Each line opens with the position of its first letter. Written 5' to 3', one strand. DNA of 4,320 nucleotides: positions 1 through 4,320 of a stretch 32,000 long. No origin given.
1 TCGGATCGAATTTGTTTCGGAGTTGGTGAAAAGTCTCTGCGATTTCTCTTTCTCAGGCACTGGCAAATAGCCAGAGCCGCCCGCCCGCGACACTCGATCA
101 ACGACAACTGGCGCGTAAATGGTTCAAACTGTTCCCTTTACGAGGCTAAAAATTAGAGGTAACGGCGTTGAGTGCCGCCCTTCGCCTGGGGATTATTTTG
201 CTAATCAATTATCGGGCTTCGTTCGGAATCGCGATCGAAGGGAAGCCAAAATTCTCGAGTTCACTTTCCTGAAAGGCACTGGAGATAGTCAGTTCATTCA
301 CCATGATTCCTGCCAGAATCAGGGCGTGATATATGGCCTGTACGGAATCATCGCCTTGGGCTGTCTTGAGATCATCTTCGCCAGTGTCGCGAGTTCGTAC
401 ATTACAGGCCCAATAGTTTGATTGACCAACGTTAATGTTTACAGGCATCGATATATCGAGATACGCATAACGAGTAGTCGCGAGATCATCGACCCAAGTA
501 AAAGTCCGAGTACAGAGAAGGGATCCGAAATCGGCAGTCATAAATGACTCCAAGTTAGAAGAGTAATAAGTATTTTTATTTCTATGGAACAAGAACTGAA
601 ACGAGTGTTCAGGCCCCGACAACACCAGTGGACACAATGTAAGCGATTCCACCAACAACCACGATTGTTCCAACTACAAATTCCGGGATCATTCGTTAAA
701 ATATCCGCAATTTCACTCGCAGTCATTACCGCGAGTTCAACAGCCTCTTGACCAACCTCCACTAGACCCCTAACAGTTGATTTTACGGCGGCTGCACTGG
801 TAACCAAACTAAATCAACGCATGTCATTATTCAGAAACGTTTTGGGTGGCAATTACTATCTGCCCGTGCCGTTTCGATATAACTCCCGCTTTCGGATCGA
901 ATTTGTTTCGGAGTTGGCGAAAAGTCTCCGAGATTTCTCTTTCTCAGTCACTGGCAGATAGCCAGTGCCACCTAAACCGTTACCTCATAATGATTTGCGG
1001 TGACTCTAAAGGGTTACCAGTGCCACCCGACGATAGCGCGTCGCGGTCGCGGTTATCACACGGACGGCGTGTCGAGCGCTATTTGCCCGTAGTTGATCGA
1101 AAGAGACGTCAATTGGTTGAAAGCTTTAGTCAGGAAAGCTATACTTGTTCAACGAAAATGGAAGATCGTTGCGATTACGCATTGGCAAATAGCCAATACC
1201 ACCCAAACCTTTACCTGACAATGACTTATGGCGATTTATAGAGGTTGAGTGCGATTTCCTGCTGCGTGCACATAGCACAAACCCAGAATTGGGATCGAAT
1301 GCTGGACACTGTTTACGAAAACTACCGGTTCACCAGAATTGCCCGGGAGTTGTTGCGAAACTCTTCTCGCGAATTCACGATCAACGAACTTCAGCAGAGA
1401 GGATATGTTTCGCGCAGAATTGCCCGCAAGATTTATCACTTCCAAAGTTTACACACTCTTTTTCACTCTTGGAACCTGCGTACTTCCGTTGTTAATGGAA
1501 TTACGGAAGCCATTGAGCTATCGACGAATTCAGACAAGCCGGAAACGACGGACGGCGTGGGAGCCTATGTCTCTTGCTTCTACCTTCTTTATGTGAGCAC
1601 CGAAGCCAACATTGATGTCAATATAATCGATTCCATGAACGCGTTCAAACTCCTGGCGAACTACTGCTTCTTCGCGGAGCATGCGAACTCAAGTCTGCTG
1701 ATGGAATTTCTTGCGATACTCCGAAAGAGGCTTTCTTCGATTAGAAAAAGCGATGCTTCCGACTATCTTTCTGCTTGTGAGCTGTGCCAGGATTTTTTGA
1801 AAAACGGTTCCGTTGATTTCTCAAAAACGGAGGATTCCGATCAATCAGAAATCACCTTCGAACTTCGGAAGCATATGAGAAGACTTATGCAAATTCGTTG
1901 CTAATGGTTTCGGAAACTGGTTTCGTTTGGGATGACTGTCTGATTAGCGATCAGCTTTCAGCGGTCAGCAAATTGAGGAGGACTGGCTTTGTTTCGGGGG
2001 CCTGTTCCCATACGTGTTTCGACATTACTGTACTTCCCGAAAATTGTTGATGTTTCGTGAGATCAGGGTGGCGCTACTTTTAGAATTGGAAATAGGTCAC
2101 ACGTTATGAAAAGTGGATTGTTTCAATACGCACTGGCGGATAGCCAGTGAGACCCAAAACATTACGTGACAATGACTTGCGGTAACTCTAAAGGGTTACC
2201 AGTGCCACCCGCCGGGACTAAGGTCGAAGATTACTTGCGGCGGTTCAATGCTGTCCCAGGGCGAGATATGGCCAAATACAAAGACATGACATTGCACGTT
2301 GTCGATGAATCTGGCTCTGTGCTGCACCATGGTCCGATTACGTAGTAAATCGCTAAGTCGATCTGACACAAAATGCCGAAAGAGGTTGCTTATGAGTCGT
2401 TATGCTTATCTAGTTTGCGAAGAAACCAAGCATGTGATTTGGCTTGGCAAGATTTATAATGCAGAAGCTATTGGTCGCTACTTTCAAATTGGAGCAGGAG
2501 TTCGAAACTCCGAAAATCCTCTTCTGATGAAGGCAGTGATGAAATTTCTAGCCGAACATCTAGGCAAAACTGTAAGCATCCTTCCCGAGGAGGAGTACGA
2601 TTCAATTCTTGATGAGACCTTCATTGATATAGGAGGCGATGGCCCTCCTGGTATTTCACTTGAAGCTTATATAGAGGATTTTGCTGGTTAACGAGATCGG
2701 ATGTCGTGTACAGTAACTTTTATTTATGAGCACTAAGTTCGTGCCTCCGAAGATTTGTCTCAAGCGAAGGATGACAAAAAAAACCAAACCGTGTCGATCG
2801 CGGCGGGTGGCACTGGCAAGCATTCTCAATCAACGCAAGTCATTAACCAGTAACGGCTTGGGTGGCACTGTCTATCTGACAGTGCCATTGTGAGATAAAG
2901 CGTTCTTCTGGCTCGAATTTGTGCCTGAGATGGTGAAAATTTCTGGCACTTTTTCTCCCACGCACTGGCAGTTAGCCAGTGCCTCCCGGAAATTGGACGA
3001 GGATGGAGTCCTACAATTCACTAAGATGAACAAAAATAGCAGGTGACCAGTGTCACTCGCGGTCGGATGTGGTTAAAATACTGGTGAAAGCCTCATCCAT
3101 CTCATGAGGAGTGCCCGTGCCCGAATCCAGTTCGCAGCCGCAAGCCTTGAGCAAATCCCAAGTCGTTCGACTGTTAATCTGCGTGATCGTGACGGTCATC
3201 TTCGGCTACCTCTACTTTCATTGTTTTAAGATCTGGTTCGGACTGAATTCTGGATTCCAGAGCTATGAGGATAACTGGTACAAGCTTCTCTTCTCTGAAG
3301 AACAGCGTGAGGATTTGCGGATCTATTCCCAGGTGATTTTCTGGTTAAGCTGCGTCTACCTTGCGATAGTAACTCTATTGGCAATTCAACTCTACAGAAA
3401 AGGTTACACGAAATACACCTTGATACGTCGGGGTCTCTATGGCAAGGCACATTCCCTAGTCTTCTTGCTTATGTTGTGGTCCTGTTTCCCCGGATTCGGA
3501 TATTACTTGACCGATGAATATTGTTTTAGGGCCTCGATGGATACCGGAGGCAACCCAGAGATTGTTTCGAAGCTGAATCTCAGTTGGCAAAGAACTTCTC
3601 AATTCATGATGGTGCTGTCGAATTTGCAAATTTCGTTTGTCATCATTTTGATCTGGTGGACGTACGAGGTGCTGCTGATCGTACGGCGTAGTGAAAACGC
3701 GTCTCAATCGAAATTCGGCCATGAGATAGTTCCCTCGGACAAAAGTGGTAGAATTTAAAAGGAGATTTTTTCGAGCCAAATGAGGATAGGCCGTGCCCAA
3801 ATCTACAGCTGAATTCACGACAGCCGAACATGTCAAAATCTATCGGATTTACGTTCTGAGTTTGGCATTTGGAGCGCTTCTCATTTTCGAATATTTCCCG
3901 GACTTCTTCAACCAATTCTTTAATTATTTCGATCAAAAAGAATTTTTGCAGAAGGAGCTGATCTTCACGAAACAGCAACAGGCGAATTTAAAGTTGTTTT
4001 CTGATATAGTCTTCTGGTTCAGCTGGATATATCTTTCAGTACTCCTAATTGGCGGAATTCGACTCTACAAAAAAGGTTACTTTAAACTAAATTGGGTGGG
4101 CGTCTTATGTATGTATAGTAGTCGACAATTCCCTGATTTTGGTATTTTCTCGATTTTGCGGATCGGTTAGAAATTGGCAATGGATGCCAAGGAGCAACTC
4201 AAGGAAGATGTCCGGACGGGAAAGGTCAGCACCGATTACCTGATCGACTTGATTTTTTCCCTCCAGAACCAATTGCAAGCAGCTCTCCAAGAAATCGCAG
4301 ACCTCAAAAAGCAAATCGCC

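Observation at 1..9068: Twelve copies of an unrecognised ~80-nt hairpin-plus-box module, in both orientations, within 9 kb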

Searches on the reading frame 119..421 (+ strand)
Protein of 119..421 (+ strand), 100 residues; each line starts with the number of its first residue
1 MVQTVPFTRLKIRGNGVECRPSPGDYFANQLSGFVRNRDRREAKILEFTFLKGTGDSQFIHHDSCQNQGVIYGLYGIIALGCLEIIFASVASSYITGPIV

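Call 60: search_protein_families(library=pfam, proteins=[window:119-421:+], max_evalue=1)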
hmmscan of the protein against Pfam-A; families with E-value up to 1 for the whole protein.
window:119-421:+ (100 aa): 0 families

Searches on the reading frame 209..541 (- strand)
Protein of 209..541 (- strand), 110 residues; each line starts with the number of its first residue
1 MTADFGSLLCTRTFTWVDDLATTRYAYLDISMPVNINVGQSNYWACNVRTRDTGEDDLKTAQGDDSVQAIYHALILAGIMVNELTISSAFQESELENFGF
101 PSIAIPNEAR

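Call 56: search_protein_families(library=padloc, proteins=[window:209-541:-], max_evalue=0.01)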
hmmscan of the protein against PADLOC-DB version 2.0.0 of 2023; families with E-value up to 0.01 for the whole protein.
window:209-541:- (110 aa): 0 families

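Call 57: search_protein_families(library=ncbifam, proteins=[window:209-541:-], max_evalue=0.01)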
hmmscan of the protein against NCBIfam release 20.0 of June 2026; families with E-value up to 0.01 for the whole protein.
window:209-541:- (110 aa): 0 families

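Call 60: search_protein_families(library=pfam, proteins=[window:209-541:-], max_evalue=1)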
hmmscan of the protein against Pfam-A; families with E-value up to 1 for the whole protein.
window:209-541:- (110 aa): 1 family
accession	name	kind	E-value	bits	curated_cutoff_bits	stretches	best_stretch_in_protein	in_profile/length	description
PF22302.1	DUF6968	-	4.7e-06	26.8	27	1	22-85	11-70/90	Domain of unknown function (DUF6968)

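Call 62: find_encoding_contigs(protein=window:209-541:-, flank=10000, max_places=6)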
Protein window:209-541:- (110 aa): 1 contig read that carries it; 1 place shown.
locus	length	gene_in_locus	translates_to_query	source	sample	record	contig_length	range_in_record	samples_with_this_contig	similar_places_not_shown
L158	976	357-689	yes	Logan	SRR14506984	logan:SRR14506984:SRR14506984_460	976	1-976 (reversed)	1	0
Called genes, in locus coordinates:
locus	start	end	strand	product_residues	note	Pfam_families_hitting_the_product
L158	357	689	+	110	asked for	PF22302:DUF6968 (weak)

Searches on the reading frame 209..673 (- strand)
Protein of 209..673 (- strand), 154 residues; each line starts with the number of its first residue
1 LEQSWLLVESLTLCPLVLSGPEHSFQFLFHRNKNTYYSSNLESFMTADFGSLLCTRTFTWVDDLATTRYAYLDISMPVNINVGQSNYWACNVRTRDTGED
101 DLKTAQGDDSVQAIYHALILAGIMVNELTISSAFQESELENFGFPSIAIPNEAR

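Call 14: search_protein_families(library=pfam, proteins=[window:209-673:-], max_evalue=0.01)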
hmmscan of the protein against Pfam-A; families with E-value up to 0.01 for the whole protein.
window:209-673:- (154 aa): 1 family
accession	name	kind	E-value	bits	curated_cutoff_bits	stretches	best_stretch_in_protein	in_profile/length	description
PF22302.1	DUF6968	-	1.1e-05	25.6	27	1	68-129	13-70/90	Domain of unknown function (DUF6968)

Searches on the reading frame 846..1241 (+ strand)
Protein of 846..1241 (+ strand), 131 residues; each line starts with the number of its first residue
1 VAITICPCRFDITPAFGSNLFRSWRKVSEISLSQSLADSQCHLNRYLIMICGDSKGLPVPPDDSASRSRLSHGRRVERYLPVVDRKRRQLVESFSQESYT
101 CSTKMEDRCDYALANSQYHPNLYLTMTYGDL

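Call 64: search_protein_families(library=pfam, proteins=[window:846-1241:+], max_evalue=1)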
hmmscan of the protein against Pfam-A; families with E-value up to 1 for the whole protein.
window:846-1241:+ (131 aa): 1 family
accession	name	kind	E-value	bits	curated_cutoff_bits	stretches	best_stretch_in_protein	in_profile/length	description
PF25552.1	LIFR_D4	-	0.13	13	25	1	78-126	28-77/95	Leukemia inhibitory factor receptor D4 domain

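Call 82: search_protein_representatives(protein=window:846-1241:+)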
Query: 131 residues. Proteins with E-value up to 0.001 (for the whole library): 0; up to 1e-10: 0; up to 1e-30: 0. The best 0 are listed.

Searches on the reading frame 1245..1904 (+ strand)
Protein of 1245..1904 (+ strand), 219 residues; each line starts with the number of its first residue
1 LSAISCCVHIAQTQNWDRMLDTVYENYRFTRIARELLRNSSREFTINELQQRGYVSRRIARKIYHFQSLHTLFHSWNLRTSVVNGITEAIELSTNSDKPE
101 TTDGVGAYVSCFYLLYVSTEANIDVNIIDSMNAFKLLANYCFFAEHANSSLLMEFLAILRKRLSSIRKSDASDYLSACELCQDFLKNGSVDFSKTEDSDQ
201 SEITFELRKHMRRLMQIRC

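Call 14: search_protein_families(library=pfam, proteins=[window:1245-1904:+], max_evalue=0.01)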
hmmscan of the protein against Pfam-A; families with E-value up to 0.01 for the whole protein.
window:1245-1904:+ (219 aa): 0 families

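Call 56: search_protein_families(library=padloc, proteins=[window:1245-1904:+], max_evalue=0.01)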
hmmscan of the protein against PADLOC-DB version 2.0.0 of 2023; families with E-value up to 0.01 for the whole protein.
window:1245-1904:+ (219 aa): 0 families

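Call 57: search_protein_families(library=ncbifam, proteins=[window:1245-1904:+], max_evalue=0.01)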
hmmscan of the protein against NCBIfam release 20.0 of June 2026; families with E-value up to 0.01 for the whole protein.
window:1245-1904:+ (219 aa): 0 families

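Call 60: search_protein_families(library=pfam, proteins=[window:1245-1904:+], max_evalue=1)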
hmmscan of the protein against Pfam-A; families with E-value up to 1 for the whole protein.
window:1245-1904:+ (219 aa): 1 family
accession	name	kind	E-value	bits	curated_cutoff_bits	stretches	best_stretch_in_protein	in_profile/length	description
PF08279.18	HTH_11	-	0.21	11.9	25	1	34-62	7-34/55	HTH domain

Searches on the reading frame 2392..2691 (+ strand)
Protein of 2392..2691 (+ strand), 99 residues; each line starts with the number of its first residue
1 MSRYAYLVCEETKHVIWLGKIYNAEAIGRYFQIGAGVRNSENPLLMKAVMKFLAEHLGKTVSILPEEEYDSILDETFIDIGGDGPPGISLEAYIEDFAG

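Call 12: find_encoding_contigs(protein=window:2392-2691:+, flank=10000, max_places=6)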
Protein window:2392-2691:+ (99 aa): 2 contigs read that carry it; 2 places shown.
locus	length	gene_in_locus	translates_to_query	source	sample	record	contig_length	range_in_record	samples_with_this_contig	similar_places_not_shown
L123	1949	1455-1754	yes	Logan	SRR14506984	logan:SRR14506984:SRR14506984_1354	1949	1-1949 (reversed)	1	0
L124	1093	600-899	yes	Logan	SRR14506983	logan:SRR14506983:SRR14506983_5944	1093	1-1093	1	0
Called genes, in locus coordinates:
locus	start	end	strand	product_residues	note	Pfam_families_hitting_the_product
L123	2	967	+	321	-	?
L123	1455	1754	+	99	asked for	-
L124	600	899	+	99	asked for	-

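Call 14: search_protein_families(library=pfam, proteins=[window:2392-2691:+], max_evalue=0.01)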
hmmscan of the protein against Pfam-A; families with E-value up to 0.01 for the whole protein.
window:2392-2691:+ (99 aa): 0 families

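Call 56: search_protein_families(library=padloc, proteins=[window:2392-2691:+], max_evalue=0.01)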
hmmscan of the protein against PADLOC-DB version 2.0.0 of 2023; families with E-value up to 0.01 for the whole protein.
window:2392-2691:+ (99 aa): 0 families

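Call 57: search_protein_families(library=ncbifam, proteins=[window:2392-2691:+], max_evalue=0.01)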
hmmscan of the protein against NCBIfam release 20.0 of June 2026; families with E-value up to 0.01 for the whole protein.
window:2392-2691:+ (99 aa): 0 families

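Call 60: search_protein_families(library=pfam, proteins=[window:2392-2691:+], max_evalue=1)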
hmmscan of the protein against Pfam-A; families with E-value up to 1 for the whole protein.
window:2392-2691:+ (99 aa): 0 families

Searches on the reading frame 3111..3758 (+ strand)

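Call 14: search_protein_families(library=pfam, proteins=[window:3111-3758:+], max_evalue=0.01)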
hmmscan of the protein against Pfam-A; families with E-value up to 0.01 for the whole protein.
window:3111-3758:+ (215 aa): 0 families

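Call 56: search_protein_families(library=padloc, proteins=[window:3111-3758:+], max_evalue=0.01)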
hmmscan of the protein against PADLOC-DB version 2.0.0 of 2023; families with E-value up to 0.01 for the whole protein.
window:3111-3758:+ (215 aa): 0 families

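Call 57: search_protein_families(library=ncbifam, proteins=[window:3111-3758:+], max_evalue=0.01)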
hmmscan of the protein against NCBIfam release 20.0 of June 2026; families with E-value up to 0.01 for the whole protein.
window:3111-3758:+ (215 aa): 0 families

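Call 60: search_protein_families(library=pfam, proteins=[window:3111-3758:+], max_evalue=1)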
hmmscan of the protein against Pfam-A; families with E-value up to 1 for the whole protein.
window:3111-3758:+ (215 aa): 2 families
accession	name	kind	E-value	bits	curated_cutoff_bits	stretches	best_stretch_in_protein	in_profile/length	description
PF14126.11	DUF4293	-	0.023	15.3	27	1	17-97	5-79/153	Domain of unknown function (DUF4293)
PF10660.14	MitoNEET_N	-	0.053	14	23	1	1-39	19-57/64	Iron-containing outer mitochondrial membrane protein N-terminus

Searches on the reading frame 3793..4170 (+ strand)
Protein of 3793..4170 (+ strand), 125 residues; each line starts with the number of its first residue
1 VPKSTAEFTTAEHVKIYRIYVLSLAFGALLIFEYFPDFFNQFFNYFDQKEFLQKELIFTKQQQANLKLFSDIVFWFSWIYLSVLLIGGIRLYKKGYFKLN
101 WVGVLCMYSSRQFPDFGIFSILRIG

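Call 14: search_protein_families(library=pfam, proteins=[window:3793-4170:+], max_evalue=0.01)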
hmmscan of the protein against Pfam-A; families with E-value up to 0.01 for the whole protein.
window:3793-4170:+ (125 aa): 0 families

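Call 56: search_protein_families(library=padloc, proteins=[window:3793-4170:+], max_evalue=0.01)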
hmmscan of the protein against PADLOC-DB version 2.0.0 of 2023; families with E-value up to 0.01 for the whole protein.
window:3793-4170:+ (125 aa): 0 families

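Call 57: search_protein_families(library=ncbifam, proteins=[window:3793-4170:+], max_evalue=0.01)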
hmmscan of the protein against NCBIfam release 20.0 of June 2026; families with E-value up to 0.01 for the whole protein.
window:3793-4170:+ (125 aa): 0 families

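Call 60: search_protein_families(library=pfam, proteins=[window:3793-4170:+], max_evalue=1)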
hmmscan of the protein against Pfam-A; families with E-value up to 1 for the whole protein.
window:3793-4170:+ (125 aa): 1 family
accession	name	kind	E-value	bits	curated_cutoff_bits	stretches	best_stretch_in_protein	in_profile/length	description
PF13994.11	PgaD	-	0.069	13.6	27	1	56-104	1-56/148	PgaD-like protein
